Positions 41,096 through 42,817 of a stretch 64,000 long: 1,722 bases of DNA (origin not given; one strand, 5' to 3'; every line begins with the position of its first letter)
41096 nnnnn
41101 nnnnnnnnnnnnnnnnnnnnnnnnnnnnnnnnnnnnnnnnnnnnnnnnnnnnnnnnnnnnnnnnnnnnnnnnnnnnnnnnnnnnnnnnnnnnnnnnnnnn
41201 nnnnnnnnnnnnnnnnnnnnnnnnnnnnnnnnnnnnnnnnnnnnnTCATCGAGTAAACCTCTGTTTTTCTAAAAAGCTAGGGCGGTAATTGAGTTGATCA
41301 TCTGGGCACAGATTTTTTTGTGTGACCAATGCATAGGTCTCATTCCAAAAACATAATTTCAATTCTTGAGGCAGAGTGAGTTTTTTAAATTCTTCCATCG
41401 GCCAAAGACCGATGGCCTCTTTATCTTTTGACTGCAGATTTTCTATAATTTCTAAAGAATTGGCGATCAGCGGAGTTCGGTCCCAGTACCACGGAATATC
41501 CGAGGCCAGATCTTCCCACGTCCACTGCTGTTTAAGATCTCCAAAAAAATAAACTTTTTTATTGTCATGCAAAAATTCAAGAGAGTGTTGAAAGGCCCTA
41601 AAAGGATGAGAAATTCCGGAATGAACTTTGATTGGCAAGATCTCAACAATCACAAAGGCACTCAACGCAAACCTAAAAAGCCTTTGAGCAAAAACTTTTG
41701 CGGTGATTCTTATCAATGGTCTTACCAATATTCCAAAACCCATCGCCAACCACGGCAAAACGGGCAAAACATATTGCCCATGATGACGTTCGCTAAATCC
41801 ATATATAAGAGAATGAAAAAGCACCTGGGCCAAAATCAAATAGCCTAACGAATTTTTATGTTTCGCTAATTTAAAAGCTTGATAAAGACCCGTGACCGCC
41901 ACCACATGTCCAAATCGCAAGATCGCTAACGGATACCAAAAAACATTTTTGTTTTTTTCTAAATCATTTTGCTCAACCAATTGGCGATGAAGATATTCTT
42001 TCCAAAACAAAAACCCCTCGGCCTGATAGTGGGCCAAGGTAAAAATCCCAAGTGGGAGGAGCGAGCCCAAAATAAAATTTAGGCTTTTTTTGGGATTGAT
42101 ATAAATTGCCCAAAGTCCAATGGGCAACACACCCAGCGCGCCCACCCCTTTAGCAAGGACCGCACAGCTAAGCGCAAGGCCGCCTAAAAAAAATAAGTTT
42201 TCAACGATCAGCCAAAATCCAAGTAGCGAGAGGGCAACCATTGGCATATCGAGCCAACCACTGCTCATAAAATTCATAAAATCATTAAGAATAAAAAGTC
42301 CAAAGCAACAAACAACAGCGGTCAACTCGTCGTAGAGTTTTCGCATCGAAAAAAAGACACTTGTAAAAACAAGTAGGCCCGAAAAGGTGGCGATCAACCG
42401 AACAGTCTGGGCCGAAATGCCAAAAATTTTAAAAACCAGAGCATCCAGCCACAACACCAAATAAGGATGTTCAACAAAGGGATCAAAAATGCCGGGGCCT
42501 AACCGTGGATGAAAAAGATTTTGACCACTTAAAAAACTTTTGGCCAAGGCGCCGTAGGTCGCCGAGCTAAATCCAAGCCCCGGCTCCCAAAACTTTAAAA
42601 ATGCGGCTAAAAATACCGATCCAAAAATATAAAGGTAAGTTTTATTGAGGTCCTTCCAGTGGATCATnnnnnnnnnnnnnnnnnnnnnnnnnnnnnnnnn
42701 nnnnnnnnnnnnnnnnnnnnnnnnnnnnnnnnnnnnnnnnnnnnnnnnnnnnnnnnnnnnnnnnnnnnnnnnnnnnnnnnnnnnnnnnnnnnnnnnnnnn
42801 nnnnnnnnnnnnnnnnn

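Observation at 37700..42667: Dpm1-like polyprenyl-phosphate sugar synthase plus three different GT-C membrane glycosyltransferases: candidate undescribed periplasmic envelope/lipid A glycosylation system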

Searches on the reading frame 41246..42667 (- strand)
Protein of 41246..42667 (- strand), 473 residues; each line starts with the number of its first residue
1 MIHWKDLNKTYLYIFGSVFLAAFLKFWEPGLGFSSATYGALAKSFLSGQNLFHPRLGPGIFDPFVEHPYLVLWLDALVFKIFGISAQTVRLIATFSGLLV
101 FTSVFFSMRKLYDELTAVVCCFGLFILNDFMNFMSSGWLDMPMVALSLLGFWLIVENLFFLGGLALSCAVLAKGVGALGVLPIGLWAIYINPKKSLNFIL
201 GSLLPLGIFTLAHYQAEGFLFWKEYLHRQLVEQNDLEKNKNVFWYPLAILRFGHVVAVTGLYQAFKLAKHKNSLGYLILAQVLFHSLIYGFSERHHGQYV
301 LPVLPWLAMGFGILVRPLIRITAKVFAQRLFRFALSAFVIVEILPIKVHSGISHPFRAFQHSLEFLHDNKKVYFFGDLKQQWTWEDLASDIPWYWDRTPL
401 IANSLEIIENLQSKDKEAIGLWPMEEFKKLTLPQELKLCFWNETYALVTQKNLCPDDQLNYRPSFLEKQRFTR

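Call 3: search_protein_families(library=pfam, proteins=[window:41246-42667:-], max_evalue=0.1)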
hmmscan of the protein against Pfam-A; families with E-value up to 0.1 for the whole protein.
window:41246-42667:- (473 aa): 1 family
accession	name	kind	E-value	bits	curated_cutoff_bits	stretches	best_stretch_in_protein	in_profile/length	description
PF13231.12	PMT_2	-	7e-06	26.8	26.1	1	67-190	2-132/160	Dolichyl-phosphate-mannose-protein mannosyltransferase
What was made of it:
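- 41246..42667 (-): ArnT/PMT_2-like GT-C glycosyltransferase; ATGA overlap with the GT22 start, and its own start overlaps the end of uvrB. PF13231 E=7e-6, 26.8 bits against a cut-off of 26.1 (call 3).
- Checked: 473-aa protein, 41246-42667 (-): PF13231 (PMT_2) E=7e-6, 26.8 bits against a cut-off of 26.1 (call 3).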

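Call 4: search_protein_families(library=ncbifam, proteins=[window:41246-42667:-], max_evalue=0.01)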
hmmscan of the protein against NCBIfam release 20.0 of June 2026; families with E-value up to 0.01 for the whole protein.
window:41246-42667:- (473 aa): 1 family
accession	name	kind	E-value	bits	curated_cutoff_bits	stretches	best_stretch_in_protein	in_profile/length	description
TIGR03663.1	TIGR03663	subfamily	0.0029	16.7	126.25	1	61-127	46-110/435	flippase activity-associated protein Agl23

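Call 20: find_homologous_proteins(query=window:41246-42667:-, max_evalue=0.001)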
Query window:41246-42667:- (473 aa): 30 proteins with E <= 0.001 among 8000 candidates.
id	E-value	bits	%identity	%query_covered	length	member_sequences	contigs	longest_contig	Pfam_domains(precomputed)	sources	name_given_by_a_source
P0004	0.0e+0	1085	100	100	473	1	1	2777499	PF13231.13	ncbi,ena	-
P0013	1.4e-143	498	50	99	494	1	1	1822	PF13231.13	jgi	-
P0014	1.9e-127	444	46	95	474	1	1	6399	PF02366.25,PF13231.13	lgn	-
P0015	5.6e-124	433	44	94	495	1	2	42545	PF13231.13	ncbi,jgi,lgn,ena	jgi:4-amino-4-deoxy-L-arabinose transferase-like glycosyltransferase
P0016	2.6e-121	424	42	99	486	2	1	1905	PF13231.13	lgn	-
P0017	6.1e-108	380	42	100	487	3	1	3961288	PF02366.25,PF13231.13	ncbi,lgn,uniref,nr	ncbi:glycosyltransferase family 39 protein [Bdellovibrio sp. KM01]|uniref:ArnT family glycosyltransf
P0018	8.4e-104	366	42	95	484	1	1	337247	PF02366.25,PF13231.13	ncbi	-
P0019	2.8e-99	351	39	95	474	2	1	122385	PF13231.13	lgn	-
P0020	3.0e-98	348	39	96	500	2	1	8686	PF13231.13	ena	-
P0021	5.6e-98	347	40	97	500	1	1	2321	PF13231.13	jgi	jgi:4-amino-4-deoxy-L-arabinose transferase-like glycosyltransferase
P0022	6.5e-98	347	39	94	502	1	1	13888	PF02366.25,PF13231.13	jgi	-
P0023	3.8e-95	338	41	91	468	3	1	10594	PF03901.24,PF13231.13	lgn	-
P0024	1.6e-87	313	39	96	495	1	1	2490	PF02366.25,PF13231.13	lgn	-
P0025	2.4e-87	312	39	94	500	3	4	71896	PF13231.13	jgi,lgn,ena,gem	-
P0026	2.8e-87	312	37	96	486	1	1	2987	PF02366.25,PF13231.13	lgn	-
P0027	1.2e-85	306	37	96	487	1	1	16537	PF13231.13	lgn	-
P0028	1.3e-85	306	38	93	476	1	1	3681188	PF02366.25,PF13231.13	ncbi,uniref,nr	ncbi:glycosyltransferase family 39 protein [Bdellovibrio sp. SKB1291214]|uniref:ArnT family glycosyl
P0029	2.1e-81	292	37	99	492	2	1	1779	PF13231.13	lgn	-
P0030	7.5e-80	287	38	93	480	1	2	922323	PF02366.25,PF13231.13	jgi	jgi:4-amino-4-deoxy-L-arabinose transferase-like glycosyltransferase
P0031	1.9e-79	286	36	94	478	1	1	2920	PF13231.13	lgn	-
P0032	5.3e-79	285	37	90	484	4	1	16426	PF13231.13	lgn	-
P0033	1.2e-75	273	34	94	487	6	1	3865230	PF02366.25,PF13231.13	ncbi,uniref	ncbi:ArnT family glycosyltransferase [Bdellovibrio bacteriovorus]|uniref:ArnT family glycosyltransfe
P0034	2.0e-74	269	37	90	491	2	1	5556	PF13231.13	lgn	-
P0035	4.5e-74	268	35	94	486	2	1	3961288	PF02366.25,PF13231.13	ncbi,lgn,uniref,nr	ncbi:glycosyltransferase family 39 protein [Bdellovibrio sp. KM01]|uniref:ArnT family glycosyltransf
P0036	5.8e-74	268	34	96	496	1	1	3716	PF13231.13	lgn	-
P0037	9.9e-71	257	32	97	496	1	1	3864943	PF13231.13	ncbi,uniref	ncbi:ArnT family glycosyltransferase [Bdellovibrio sp. HCB209]|uniref:ArnT family glycosyltransferas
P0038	7.7e-70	254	39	81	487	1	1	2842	PF13231.13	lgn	-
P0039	2.7e-65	239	35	78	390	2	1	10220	PF13231.13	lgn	-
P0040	1.4e-10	59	30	45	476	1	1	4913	PF13231.13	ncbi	ncbi:MAG: glycosyltransferase family 39 protein [bacterium]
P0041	6.7e-5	40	25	86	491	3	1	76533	PF02366.25,PF13231.13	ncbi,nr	ncbi:MAG: glycosyltransferase family 39 protein [Endomicrobia bacterium]|nr:glycosyltransferase fami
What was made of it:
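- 41246..42667 (-): Homologs of 34-50% identity in Bdellovibrio spp. are annotated ArnT/GT39 (call 20).
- On ArnT/PMT (GT83/GT39, PF13231/PF02366): Homologs also carry PF02366 (call 20).
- Checked: Its homologs are annotated ArnT/GT39 (call 20).
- The ArnT-like gene has homologs throughout Bdellovibrio (call 20).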

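Call 21: find_encoding_contigs(protein=P0033, flank=10000, max_places=2)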
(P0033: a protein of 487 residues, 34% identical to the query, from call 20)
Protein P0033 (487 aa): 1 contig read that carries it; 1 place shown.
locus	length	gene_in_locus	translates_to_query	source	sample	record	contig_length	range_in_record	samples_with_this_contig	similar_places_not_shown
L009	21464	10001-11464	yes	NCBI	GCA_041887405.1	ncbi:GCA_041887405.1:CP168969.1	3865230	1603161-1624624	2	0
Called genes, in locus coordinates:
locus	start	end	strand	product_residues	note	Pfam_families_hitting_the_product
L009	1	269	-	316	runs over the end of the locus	-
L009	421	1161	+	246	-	-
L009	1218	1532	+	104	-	-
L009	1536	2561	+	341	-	PF01073:3Beta_HSD, PF01370:Epimerase, PF02719:Polysacc_synt_2 (weak), PF16363:GDP_Man_Dehyd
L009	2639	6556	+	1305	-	PF00176:SNF2-rel_dom, PF00270:DEAD (weak), PF04851:ResIII, PF00271:Helicase_C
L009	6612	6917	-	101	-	PF13560:HTH_31, PF01381:HTH_3, PF12844:HTH_19 (weak)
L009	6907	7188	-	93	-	PF05015:HigB-like_toxin (weak)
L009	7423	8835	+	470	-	PF03062:MBOAT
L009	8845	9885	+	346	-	-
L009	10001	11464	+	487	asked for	PF02366:PMT, PF13231:PMT_2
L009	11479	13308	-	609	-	PF00884:Sulfatase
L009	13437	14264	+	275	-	PF04724:Glyco_transf_17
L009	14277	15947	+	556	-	PF00884:Sulfatase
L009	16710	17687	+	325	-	PF00248:Aldo_ket_red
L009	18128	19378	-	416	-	PF04932:Wzy_C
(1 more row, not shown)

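Call 22: find_encoding_contigs(protein=P0017, flank=10000, max_places=2)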
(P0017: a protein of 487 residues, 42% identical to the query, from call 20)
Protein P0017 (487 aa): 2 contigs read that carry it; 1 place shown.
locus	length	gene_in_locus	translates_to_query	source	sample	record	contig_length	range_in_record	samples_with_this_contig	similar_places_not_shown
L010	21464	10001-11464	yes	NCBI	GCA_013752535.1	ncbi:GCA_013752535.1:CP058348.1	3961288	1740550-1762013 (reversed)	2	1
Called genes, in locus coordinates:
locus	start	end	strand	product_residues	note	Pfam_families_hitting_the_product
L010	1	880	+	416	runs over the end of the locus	PF04932:Wzy_C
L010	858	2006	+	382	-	-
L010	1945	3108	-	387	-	PF09594:GT87 (weak)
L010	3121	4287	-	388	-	PF13439:Glyco_transf_4, PF00534:Glycos_transf_1, PF13692:Glyco_trans_1_4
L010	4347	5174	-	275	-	PF04724:Glyco_transf_17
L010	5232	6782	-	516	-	PF13231:PMT_2 (weak)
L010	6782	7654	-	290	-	PF00483:NTP_transferase, PF12804:NTP_transf_3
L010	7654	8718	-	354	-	PF00106:adh_short (faint), PF01073:3Beta_HSD, PF01370:Epimerase, PF02719:Polysacc_synt_2, PF04321:RmlD_sub_bind, PF16363:GDP_Man_Dehyd, PF07993:NAD_binding_4 (weak)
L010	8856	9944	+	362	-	PF20706:GT4-conflict, PF00534:Glycos_transf_1, PF13692:Glyco_trans_1_4, PF13524:Glyco_trans_1_2 (weak)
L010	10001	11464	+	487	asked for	PF02366:PMT, PF13231:PMT_2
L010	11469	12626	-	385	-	PF01757:Acyl_transf_3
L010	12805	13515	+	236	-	PF00535:Glycos_transf_2, PF10111:Glyco_tranf_2_2 (faint)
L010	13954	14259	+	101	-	PF13560:HTH_31, PF01381:HTH_3, PF12844:HTH_19 (weak)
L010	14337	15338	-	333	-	PF01370:Epimerase, PF02719:Polysacc_synt_2 (weak), PF01073:3Beta_HSD (weak), PF16363:GDP_Man_Dehyd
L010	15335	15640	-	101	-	-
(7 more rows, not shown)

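Call 23: find_encoding_contigs(protein=P0015, flank=10000, max_places=2)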
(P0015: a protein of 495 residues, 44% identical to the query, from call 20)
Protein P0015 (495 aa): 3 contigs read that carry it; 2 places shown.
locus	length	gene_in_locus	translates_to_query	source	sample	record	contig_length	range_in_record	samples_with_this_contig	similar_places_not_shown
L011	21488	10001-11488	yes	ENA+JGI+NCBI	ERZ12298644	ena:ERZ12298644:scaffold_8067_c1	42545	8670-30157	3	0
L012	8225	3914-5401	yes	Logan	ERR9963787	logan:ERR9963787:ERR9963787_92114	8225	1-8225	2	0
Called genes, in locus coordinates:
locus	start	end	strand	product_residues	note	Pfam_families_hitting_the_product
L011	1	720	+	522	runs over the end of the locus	-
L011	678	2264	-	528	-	PF03588:Leu_Phe_trans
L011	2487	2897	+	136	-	-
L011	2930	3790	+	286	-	-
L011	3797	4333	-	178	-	PF13628:DUF4142, PF03713:DUF305 (weak)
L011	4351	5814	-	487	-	PF07690:MFS_1, PF00083:Sugar_tr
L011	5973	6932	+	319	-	PF00924:MS_channel_2nd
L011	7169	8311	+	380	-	-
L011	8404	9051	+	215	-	PF00730:HhH-GPD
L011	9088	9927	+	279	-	-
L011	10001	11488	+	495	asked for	PF13231:PMT_2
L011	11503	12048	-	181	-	PF03479:PCC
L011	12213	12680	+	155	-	PF13410:GST_C_2 (weak)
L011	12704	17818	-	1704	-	PF03109:ABC1 (weak)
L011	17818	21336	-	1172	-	-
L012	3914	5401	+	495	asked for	PF13231:PMT_2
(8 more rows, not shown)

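Call 33: search_solved_structures(query=window:41246-42667:-, max_evalue=10, show_alignments=2)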
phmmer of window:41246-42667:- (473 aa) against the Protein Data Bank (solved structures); distinct sequences matched with E-value up to 10: 0.
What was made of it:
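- On ArnT/PMT (GT83/GT39, PF13231/PF02366): No hit to any solved structure by sequence (call 33).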

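Call 39: find_encoding_contigs(protein=P0018, flank=10000, max_places=1)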
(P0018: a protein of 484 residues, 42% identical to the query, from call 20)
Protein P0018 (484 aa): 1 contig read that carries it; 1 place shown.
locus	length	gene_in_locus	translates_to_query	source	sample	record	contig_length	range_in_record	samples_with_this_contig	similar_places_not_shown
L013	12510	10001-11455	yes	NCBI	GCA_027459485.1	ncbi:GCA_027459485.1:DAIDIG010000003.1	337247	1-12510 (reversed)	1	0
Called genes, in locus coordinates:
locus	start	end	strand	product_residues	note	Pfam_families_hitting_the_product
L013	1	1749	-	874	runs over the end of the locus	PF01436:NHL (faint)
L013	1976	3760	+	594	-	-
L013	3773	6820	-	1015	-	PF01436:NHL (faint)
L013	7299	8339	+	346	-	PF21088:MS_channel_1st, PF00924:MS_channel_2nd, PF21082:MS_channel_3rd (weak)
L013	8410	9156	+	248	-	PF12811:BaxI_1, PF01027:Bax1-I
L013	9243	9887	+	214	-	-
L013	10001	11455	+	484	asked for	PF02366:PMT (weak), PF13231:PMT_2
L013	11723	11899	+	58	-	-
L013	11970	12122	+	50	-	-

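Call 40: find_encoding_contigs(protein=P0014, flank=10000, max_places=1)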
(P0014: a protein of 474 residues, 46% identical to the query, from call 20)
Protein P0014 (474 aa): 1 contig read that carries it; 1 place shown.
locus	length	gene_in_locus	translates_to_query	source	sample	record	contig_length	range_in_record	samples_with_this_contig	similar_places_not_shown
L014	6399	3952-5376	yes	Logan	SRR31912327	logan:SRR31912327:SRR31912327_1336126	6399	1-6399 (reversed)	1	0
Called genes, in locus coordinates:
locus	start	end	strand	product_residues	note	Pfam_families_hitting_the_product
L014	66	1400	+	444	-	-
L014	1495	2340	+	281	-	-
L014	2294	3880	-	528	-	PF00890:FAD_binding_2 (weak), PF01266:DAO (faint), PF03486:HI0933_like (faint), PF07992:Pyr_redox_2 (faint), PF13450:NAD_binding_8, PF01593:Amino_oxidase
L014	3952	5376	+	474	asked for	PF02366:PMT (weak), PF13231:PMT_2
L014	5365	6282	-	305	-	-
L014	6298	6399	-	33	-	?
